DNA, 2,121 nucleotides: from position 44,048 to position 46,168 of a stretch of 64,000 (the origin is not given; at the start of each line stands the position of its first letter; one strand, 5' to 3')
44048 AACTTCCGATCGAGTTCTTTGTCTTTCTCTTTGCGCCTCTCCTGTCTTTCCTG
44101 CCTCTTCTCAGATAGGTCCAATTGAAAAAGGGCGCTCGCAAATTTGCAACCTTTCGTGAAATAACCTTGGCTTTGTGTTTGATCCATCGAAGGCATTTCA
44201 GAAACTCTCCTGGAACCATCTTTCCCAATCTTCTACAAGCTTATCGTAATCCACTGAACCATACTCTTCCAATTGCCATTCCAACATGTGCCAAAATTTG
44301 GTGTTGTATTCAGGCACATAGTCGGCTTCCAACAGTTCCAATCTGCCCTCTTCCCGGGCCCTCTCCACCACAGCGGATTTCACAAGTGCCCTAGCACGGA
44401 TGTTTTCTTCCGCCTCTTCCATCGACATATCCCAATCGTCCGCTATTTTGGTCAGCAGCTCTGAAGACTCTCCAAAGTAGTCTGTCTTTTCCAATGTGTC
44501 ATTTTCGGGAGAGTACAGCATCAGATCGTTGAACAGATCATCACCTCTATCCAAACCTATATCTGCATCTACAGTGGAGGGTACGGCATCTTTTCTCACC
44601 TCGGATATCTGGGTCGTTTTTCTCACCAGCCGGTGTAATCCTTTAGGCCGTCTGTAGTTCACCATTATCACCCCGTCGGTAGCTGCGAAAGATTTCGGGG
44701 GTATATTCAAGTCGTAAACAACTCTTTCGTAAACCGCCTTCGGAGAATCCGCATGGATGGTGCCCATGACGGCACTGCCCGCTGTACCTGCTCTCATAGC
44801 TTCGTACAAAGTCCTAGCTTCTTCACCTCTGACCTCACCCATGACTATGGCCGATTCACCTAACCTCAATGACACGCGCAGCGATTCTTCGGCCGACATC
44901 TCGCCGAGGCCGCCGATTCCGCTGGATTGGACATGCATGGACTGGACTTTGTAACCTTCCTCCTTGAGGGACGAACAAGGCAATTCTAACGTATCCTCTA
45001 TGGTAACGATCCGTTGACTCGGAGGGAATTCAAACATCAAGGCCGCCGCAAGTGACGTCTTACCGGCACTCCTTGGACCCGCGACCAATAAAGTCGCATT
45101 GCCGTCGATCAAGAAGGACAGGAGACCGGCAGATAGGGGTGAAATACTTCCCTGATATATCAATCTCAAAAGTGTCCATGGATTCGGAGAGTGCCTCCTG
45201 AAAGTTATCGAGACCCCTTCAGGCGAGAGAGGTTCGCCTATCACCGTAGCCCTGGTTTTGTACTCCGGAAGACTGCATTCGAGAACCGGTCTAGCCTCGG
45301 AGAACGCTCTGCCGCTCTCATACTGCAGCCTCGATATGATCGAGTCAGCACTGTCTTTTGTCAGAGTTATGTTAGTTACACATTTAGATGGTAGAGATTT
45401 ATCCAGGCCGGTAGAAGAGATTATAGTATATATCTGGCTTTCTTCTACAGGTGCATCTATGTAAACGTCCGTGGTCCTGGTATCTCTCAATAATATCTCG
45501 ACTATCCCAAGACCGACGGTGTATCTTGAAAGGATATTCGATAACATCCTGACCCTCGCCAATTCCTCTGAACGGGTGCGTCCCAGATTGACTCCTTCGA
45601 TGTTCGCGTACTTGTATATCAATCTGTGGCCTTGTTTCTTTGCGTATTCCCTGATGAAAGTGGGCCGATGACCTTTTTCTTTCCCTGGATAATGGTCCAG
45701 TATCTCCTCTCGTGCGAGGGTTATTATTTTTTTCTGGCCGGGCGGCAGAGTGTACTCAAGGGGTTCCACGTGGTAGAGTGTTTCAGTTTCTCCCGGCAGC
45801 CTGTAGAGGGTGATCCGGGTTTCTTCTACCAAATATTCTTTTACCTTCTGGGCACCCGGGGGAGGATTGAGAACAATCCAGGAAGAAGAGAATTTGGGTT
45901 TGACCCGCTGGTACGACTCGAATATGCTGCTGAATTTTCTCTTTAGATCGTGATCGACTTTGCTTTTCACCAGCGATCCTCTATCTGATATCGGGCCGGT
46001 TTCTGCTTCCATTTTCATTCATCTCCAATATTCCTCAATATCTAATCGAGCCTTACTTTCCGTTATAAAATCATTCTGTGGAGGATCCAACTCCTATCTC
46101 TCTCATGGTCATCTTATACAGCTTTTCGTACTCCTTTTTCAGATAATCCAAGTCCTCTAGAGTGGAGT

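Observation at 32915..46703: Type IV pilus-like operon whose filament genes are interleaved with two ~1200-aa receptor-like membrane proteins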

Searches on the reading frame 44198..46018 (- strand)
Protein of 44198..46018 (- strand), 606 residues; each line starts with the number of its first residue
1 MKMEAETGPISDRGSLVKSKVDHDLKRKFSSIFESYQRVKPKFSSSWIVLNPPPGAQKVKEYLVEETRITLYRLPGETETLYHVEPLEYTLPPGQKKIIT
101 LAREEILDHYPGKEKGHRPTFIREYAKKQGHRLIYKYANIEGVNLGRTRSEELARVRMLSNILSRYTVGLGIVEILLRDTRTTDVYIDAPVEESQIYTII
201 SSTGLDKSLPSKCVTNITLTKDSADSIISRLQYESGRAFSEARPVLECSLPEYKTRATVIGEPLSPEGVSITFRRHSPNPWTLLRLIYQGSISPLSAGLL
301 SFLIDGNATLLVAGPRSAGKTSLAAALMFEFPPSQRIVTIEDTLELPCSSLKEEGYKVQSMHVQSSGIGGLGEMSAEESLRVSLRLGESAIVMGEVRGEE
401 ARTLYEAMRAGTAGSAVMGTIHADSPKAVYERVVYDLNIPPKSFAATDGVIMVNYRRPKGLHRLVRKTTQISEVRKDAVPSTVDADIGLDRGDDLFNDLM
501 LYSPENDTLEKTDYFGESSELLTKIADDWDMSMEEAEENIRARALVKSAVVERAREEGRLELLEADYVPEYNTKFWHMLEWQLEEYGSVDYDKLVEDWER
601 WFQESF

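Call 4: search_protein_families(library=pfam, proteins=[window:44198-46018:-], max_evalue=0.1)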
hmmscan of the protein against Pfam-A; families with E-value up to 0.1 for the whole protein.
window:44198-46018:- (606 aa): 2 families
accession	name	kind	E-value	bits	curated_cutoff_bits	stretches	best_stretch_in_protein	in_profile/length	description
PF00437.27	T2SSE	-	5.2e-16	58.7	24.9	1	260-443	97-264/370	Type II/IV secretion system protein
PF13191.12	AAA_16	-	0.077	13.9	32.6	0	309-338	26-55/167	AAA ATPase domain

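Call 5: search_protein_families(library=ncbifam, proteins=[window:44198-46018:-], max_evalue=0.1)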
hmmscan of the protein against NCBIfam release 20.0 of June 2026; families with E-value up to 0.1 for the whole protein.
window:44198-46018:- (606 aa): 16 families
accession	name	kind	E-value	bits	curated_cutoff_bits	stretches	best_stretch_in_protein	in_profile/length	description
TIGR03819.1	heli_sec_ATPase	hypoth_equivalog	1.3e-36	126.5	373.15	1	156-433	38-297/340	TadA family conjugal transfer-associated ATPase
NF058587.1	archaellum_moto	equivalog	7.7e-30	104.1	550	1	155-475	132-434/527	archaellum flagellar ATPase motor FlaI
TIGR02788.1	VirB11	equivalog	4.6e-24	85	249.95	2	304-434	141-263/308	P-type DNA transfer ATPase VirB11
TIGR02782.1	TrbB_P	equivalog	5.6e-22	78.4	304.55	1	219-433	49-252/303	P-type conjugative transfer ATPase TrbB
NF053672.1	bindosome_BasE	exception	1.1e-19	70.6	1000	1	211-429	173-384/512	bindosome assembly system ATPase subunit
NF010469.0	PRK13894.1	subfamily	3.2e-16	59.6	508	1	211-437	56-268/320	conjugal transfer ATPase TrbB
NF010475.0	PRK13900.1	equivalog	6.1e-15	55.1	389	1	307-433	160-279/333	type IV secretion system ATPase VirB11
NF010425.0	PRK13851.1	equivalog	3.8e-14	52.3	461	1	300-432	155-279/344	type IV secretion system protein VirB11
NF041000.1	ATPase_ComGA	equivalog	5.2e-14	51.9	300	1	212-446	33-254/267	competence type IV pilus ATPase ComGA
NF010407.0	PRK13833.1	subfamily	1.3e-10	41.2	499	1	219-432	57-258/323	conjugal transfer protein TrbB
TIGR02525.1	plasmid_TraJ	equivalog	1.9e-08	33.7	368.3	1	300-441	142-275/372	plasmid transfer ATPase TraJ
TIGR01420.1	pilT_fam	subfamily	2.6e-08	33.5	319.1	1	309-434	124-240/343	PilT/PilU family type 4a pilus ATPase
TIGR02533.1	type_II_gspE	equivalog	4.6e-07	28.9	630.25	1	307-475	243-389/486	type II secretion system ATPase GspE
NF007755.0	PRK10436.1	equivalog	6.5e-06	25.1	617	1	306-433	218-332/465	type II secretion system protein GspE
TIGR02538.1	type_IV_pilB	equivalog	5.2e-05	22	675.65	1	309-453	318-448/564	type IV-A pilus assembly ATPase PilB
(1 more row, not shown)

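Call 9: find_homologous_proteins(query=window:44198-46018:-)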
Query window:44198-46018:- (606 aa): 2049 proteins with E <= 0.001 among 8000 candidates; the best 120 are listed.
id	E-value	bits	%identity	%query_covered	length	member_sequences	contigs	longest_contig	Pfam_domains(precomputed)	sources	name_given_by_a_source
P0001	0.0e+0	1349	100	100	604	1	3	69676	PF00437.27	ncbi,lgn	ncbi:MAG: ATPase, T2SS/T4P/T4SS family [Candidatus Natronoplasma sp.]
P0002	0.0e+0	1219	89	100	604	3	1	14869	PF00437.27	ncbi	ncbi:MAG: ATPase, T2SS/T4P/T4SS family [Candidatus Thermoplasmatota archaeon]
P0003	0.0e+0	1128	83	99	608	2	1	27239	PF00437.27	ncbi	-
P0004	0.0e+0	1080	79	99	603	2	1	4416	PF00437.27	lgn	-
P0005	0.0e+0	1068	80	98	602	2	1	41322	PF00437.27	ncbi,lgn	-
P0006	0.0e+0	1059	78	100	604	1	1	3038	PF00437.27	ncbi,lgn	-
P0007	5.3e-258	875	66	96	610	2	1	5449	PF00437.27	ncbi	-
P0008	2.1e-209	715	56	95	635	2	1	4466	PF00437.27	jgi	jgi:type IV secretory pathway ATPase VirB11/archaellum biosynthesis ATPase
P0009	1.0e-184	633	52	96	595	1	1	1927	PF00437.27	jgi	jgi:type IV secretory pathway ATPase VirB11/archaellum biosynthesis ATPase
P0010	3.5e-184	632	52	96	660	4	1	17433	PF00437.27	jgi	jgi:type IV secretory pathway ATPase VirB11/archaellum biosynthesis ATPase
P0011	2.6e-183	629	51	96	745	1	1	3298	PF00437.27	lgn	-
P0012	4.3e-183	628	49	100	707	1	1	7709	PF00437.27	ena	-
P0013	8.7e-183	627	51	96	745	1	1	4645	PF00437.27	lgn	-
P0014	2.6e-182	625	50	95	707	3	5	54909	PF00437.27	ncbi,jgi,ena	-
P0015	3.4e-182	625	50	96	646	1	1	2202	PF00437.27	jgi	jgi:type IV secretory pathway ATPase VirB11/archaellum biosynthesis ATPase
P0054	3.1e-170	586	49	96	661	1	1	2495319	PF00437.27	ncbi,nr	ncbi:MAG: type II/IV secretion system ATPase subunit [Thermoplasmata archaeon]|nr:MAG: type II/IV se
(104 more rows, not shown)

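Call 10: find_encoding_contigs(protein=P0054, flank=10000, max_places=2)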
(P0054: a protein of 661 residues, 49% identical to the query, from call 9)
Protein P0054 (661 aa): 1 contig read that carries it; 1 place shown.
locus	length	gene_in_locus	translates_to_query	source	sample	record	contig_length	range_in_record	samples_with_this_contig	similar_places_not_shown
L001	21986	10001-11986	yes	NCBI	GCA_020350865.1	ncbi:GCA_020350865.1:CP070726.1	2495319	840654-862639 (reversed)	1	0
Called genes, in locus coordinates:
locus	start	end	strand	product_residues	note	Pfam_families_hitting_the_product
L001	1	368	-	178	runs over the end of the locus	PF01558:POR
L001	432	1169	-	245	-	PF02775:TPP_enzyme_C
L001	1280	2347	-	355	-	PF01855:POR_N, PF02780:Transketolase_C, PF17147:PFOR_II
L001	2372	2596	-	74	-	PF14697:Fer4_21 (weak), PF25160:LdpA_Fe-S-bd (weak), PF00037:Fer4, PF13237:Fer4_10 (faint), PF12797:Fer4_2 (weak), PF12837:Fer4_6 (weak), PF12838:Fer4_7, PF13187:Fer4_9 (weak), +1 more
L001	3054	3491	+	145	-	-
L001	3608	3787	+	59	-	PF12797:Fer4_2 (weak), PF12837:Fer4_6 (weak), PF00037:Fer4, PF13237:Fer4_10, PF14697:Fer4_21, PF12838:Fer4_7, PF13187:Fer4_9, PF00037:Fer4, +4 more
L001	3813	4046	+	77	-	PF01037:AsnC_trans_reg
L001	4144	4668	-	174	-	-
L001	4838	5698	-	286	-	PF24830:DUF7714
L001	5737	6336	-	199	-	PF01047:MarR (weak), PF13404:HTH_AsnC-type, PF13412:HTH_24, PF01037:AsnC_trans_reg, PF08394:Arc_trans_TRASH (weak), PF24273:TRASH_HVO_1752_C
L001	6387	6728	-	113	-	-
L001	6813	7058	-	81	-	-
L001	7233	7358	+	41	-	PF09851:SHOCT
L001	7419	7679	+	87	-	-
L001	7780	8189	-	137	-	PF23957:DUF7286 (weak)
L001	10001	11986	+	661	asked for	PF00437:T2SSE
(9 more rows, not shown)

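Call 11: find_encoding_contigs(protein=P0005, flank=10000, max_places=2)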
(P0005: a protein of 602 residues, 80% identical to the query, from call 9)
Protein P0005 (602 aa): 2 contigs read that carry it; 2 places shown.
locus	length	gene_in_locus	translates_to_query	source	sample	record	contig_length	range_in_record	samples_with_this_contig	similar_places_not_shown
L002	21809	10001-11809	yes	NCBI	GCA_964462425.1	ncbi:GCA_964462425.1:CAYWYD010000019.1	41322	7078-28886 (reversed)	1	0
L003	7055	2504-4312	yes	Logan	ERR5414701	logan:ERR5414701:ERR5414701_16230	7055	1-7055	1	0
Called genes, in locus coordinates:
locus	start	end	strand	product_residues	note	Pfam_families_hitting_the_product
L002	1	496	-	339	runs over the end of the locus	-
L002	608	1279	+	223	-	PF02254:TrkA_N, PF13241:NAD_binding_7 (weak), PF02080:TrkA_C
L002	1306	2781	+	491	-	PF02386:TrkH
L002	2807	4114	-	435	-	-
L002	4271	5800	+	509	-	PF02386:TrkH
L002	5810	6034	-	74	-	-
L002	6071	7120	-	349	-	PF00850:Hist_deacetyl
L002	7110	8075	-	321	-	PF01035:DNA_binding_1, PF04493:Endonuclease_5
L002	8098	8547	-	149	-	-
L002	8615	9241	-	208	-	-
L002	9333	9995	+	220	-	-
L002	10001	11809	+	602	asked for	PF00437:T2SSE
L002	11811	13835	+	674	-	PF20990:DUF2207_C (faint)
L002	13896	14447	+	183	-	-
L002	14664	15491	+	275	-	PF00795:CN_hydrolase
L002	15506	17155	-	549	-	PF00361:Proton_antipo_M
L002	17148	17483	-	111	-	PF00420:Oxidored_q2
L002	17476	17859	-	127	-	PF04039:MnhB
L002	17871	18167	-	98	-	PF20501:MbhE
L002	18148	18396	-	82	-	PF13244:MbhD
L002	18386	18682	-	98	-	PF03334:PhaG_MnhG_YufB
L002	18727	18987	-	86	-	PF04066:MrpF_PhaF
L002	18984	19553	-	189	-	PF01899:MNHE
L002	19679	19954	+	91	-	PF05239:PRC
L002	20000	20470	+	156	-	PF25084:LbH_EIF2B (weak), PF00132:Hexapep (weak), PF14602:Hexapep_2 (faint), PF00132:Hexapep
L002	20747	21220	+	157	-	PF01862:PvlArgDC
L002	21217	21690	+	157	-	PF19134:DUF5817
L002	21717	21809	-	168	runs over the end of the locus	-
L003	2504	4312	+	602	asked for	PF00437:T2SSE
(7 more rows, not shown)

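Call 12: find_encoding_contigs(protein=P0002, flank=10000, max_places=2)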
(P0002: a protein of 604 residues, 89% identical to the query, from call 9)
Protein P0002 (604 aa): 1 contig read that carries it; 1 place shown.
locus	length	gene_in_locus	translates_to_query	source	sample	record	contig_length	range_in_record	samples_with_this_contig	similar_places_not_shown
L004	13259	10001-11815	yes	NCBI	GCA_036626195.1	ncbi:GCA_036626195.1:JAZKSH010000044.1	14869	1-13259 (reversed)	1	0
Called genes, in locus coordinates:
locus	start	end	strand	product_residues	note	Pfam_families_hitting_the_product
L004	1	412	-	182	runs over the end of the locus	PF11611:DUF4352 (weak)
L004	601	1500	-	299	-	-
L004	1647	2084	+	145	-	PF25213:HVO_A0261_N, PF01022:HTH_5, PF01638:HxlR (weak)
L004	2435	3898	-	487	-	PF19289:PmbA_TldD_3rd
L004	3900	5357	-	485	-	PF01523:PmbA_TldD_1st, PF19290:PmbA_TldD_2nd, PF19289:PmbA_TldD_3rd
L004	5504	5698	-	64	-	PF00313:CSD, PF08206:OB_RNB (weak)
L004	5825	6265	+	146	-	PF00582:Usp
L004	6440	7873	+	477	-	PF07705:CARDB (weak)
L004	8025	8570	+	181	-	PF02887:PK_C (weak)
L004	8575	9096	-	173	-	-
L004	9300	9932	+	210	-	-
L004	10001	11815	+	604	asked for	PF00437:T2SSE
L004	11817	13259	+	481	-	PF20990:DUF2207_C (faint)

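Call 13: find_encoding_contigs(protein=P0003, flank=10000, max_places=2)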
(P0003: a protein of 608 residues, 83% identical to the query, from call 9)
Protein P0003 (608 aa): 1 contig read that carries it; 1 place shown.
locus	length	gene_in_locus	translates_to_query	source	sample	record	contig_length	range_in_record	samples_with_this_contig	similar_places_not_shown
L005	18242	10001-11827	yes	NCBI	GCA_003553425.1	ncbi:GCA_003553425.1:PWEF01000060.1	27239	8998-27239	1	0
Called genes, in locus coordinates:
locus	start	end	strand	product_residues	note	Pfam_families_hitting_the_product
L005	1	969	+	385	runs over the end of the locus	PF02754:CCG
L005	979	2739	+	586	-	PF04972:BON, PF07992:Pyr_redox_2 (weak), PF00070:Pyr_redox (faint), PF00890:FAD_binding_2 (faint), PF01266:DAO, PF01494:FAD_binding_3 (faint), PF13450:NAD_binding_8 (weak), PF04324:Fer2_BFD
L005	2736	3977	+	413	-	PF00890:FAD_binding_2 (weak), PF01266:DAO (weak), PF01946:Thi4 (weak), PF03486:HI0933_like (weak), PF07992:Pyr_redox_2, PF12831:FAD_oxidored, PF13450:NAD_binding_8, PF13738:Pyr_redox_3 (weak), +2 more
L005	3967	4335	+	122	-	PF07892:DUF1667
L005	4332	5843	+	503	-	PF00370:FGGY_N, PF02782:FGGY_C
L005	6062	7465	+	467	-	PF07705:CARDB (weak), PF00703:Glyco_hydro_2 (faint), PF01105:EMP24_GP25L (weak), PF05506:PLipase_C_C (faint), PF17957:Big_7 (faint)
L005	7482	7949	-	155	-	-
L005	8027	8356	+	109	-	-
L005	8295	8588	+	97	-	PF14196:ATC_hydrolase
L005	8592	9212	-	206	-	PF04307:YdjM (weak)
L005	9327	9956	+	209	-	-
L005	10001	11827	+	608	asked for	PF00437:T2SSE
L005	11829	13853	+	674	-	-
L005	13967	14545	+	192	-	-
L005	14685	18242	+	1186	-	?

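Call 14: find_encoding_contigs(protein=P0001, flank=10000, max_places=3)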
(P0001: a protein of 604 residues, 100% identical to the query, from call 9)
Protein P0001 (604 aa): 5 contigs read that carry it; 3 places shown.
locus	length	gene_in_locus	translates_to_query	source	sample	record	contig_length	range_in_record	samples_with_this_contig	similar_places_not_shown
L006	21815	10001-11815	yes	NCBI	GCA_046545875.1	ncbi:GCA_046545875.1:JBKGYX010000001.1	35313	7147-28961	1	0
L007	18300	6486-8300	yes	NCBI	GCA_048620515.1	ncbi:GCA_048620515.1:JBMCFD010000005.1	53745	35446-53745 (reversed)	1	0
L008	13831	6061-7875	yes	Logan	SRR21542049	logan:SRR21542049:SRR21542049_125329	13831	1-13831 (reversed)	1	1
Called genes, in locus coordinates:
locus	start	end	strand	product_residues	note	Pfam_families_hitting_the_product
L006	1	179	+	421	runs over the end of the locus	PF01882:DUF58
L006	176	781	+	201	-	-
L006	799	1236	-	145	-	PF11611:DUF4352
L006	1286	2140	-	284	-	-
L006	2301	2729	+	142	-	PF25213:HVO_A0261_N, PF01022:HTH_5 (weak), PF01638:HxlR (faint)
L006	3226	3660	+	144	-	-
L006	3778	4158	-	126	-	-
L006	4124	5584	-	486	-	PF19289:PmbA_TldD_3rd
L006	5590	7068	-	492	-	PF01523:PmbA_TldD_1st, PF19290:PmbA_TldD_2nd, PF19289:PmbA_TldD_3rd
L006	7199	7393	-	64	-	PF00313:CSD, PF08206:OB_RNB (weak)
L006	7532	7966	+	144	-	PF00582:Usp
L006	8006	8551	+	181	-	PF02887:PK_C (weak)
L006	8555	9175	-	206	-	-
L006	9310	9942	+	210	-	-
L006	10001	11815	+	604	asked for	PF00437:T2SSE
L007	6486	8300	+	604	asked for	PF00437:T2SSE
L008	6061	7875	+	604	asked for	PF00437:T2SSE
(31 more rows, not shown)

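Call 27: search_solved_structures(query=window:44198-46018:-, max_evalue=0.00001)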
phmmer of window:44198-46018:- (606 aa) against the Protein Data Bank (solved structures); distinct sequences matched with E-value up to 0.00001: 9.
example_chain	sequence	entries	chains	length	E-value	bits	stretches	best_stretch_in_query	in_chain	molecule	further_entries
2oap_1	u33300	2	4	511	1.1e-29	106.5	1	163-475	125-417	Type II secretion system protein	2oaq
8rkd_E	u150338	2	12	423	3.8e-24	88.2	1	226-434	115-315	Pilus assembly ATPase CpaF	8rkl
8rjf_A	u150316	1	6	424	3.8e-24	88.2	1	226-434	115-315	Pilus assembly ATPase CpaF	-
9e24_A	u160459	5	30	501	5.7e-24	87.7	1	226-434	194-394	CpaF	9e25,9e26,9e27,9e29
4ii7_A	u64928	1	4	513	1.3e-23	86.5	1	222-484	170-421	FlaI ATPase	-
4ihq_A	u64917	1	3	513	9e-23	83.7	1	222-484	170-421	FlaI ATPase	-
2gza_A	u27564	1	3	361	1.9e-09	39.7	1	304-434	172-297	Type IV secretion system protein VirB11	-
6bge_A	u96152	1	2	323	5.6e-07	31.6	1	266-433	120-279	VirB11-like protein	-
1g6o_A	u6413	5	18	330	5.9e-07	31.5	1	266-433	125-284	CAG-ALPHA | virB11 homolog | Cag-alfa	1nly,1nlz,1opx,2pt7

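Call 30: find_related_loci(query=A1, collection=genome_contigs, flank=10000)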
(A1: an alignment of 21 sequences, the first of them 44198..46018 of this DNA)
Query A1 (606 aa) in genome_contigs; peptide patterns used: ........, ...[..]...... (x = any residue, [..] = any of these).
414 stretches matched a pattern; 305 encode a relative of the query (tblastn E <= 1e-3); the best 80 are kept; 80 distinct loci.
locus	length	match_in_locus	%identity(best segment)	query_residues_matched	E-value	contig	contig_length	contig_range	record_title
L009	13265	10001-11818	89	1-606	0e+0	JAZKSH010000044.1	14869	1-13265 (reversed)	MAG: Thermoplasmatota archaeon isolate NA-30cm_bin.11 NODE_441_length_14869_cov_10.699001, whole genome shotgun sequence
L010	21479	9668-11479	89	3-606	0e+0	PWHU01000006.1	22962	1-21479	MAG: Thermoplasmata archaeon isolate T1Sed10_113R1 T1-Sed10-C1748, whole genome shotgun sequence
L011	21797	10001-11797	84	8-606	0e+0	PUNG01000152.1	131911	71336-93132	MAG: Thermoplasmata archaeon isolate B1Sed10_20 B1-Sed10-C17, whole genome shotgun sequence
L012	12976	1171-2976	79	6-606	0e+0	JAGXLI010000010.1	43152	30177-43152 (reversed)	MAG: Thermoplasmatota archaeon isolate GSL_GSL3510_12 NODE_65_length_43152_cov_9.96265, whole genome shotgun sequence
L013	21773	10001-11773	80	16-606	0e+0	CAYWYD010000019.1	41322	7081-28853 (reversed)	MAG TPA_asm: uncultured Thermoplasmata archaeon isolate ERP127260_co1_119 genome assembly, contig: NODE_269_length_41322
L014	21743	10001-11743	66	24-606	0e+0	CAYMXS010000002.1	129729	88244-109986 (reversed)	MAG TPA_asm: uncultured Thermoplasmata archaeon isolate ERP127260_co1_112 genome assembly, contig: NODE_15_length_129729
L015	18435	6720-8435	50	25-606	0e+0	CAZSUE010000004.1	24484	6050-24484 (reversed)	MAG TPA_asm: uncultured archaeon isolate SRP141376_co2_2 genome assembly, contig: NODE_4327_length_24484_cov_4.095747, w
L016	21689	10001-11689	50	29-606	0e+0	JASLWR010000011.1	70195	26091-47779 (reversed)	MAG: Thermoplasmatota archaeon isolate ETNP2_MAG_1 NODE_11_length_70195_cov_4.645383, whole genome shotgun sequence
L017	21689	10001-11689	50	29-606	0e+0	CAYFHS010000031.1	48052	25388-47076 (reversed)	MAG TPA_asm: uncultured archaeon isolate ERP003628_co1_33 genome assembly, contig: NODE_150_length_48052_cov_10.505719,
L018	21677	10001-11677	50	32-605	0e+0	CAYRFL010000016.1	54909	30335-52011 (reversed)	MAG TPA_asm: uncultured archaeon isolate SRP077602_co2_347 genome assembly, contig: NODE_902_length_54909_cov_7.769187,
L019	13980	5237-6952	50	24-605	0e+0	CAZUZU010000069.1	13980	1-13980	MAG TPA_asm: uncultured archaeon isolate SRP141376_co1_330 genome assembly, contig: NODE_8527_length_13980_cov_3.768259,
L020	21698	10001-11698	51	25-605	0e+0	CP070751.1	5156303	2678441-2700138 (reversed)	MAG: Thermoplasmata archaeon isolate bin33 chromosome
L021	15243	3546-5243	50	25-605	0e+0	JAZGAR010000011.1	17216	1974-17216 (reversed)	MAG: Thermoplasmata archaeon isolate SCS1bin.31 SCS1bin.31_11, whole genome shotgun sequence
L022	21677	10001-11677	49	32-605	0e+0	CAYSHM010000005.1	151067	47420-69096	MAG TPA_asm: uncultured archaeon isolate SRP077602_co5_364 genome assembly, contig: NODE_226_length_151067_cov_19.247815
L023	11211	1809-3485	49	32-605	0e+0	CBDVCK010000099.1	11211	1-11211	MAG TPA_asm: uncultured Thermoplasmata archaeon isolate SRR22302367_concoct_124 genome assembly, contig: ERZ26661968.306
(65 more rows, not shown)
